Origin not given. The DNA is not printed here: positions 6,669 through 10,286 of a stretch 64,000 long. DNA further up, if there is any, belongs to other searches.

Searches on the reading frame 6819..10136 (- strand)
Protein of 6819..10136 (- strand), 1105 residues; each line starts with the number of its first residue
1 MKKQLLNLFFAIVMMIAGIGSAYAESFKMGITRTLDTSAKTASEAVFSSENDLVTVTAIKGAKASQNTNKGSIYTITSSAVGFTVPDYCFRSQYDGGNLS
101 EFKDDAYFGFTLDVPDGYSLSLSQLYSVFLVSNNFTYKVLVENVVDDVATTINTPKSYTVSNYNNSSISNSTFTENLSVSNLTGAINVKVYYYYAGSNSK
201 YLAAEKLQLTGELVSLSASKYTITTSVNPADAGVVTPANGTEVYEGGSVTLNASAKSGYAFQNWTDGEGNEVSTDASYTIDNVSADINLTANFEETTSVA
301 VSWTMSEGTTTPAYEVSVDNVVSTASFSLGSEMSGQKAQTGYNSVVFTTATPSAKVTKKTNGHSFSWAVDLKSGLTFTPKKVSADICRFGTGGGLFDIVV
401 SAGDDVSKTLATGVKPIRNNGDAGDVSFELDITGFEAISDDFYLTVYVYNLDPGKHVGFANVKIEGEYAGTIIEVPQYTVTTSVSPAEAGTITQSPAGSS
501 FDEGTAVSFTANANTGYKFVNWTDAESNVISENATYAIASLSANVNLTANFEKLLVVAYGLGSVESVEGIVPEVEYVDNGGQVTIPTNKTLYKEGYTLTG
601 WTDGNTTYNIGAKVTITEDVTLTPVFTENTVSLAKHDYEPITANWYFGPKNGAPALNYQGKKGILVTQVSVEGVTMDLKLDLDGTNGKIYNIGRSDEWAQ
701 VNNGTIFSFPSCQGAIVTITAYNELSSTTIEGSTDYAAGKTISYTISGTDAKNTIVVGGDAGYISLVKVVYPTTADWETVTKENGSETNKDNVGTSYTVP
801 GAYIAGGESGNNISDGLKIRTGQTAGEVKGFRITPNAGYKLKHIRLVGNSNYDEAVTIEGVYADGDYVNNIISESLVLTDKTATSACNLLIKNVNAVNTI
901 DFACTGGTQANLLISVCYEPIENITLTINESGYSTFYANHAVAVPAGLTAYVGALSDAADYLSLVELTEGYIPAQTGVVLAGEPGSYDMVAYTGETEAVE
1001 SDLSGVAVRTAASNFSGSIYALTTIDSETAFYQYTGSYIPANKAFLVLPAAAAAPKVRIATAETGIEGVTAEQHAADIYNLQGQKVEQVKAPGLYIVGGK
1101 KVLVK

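Call 13: search_protein_families(library=pfam, proteins=[window:6819-10136:-])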
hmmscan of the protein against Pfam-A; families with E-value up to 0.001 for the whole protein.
window:6819-10136:- (1105 aa): 2 families
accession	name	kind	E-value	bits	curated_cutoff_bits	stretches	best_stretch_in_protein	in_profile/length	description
PF18998.6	Flg_new_2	-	8.3e-23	80.6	23.6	2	481-553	2-71/73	Divergent InlB B-repeat domain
PF09479.16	Flg_new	-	7.3e-09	36.1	27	1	575-622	14-62/65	Listeria-Bacteroides repeat domain (List_Bact_rpt)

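Call 92: search_protein_families(library=ncbifam, proteins=[window:6819-10136:-], max_evalue=0.001)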
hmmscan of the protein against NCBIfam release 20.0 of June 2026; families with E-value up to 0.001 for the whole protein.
window:6819-10136:- (1105 aa): 1 family
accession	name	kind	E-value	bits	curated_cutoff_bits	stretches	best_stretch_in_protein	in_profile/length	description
TIGR02543.1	List_Bact_rpt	repeat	2e-06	28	20.95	0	256-294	3-41/44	TIGR02543 family repeat protein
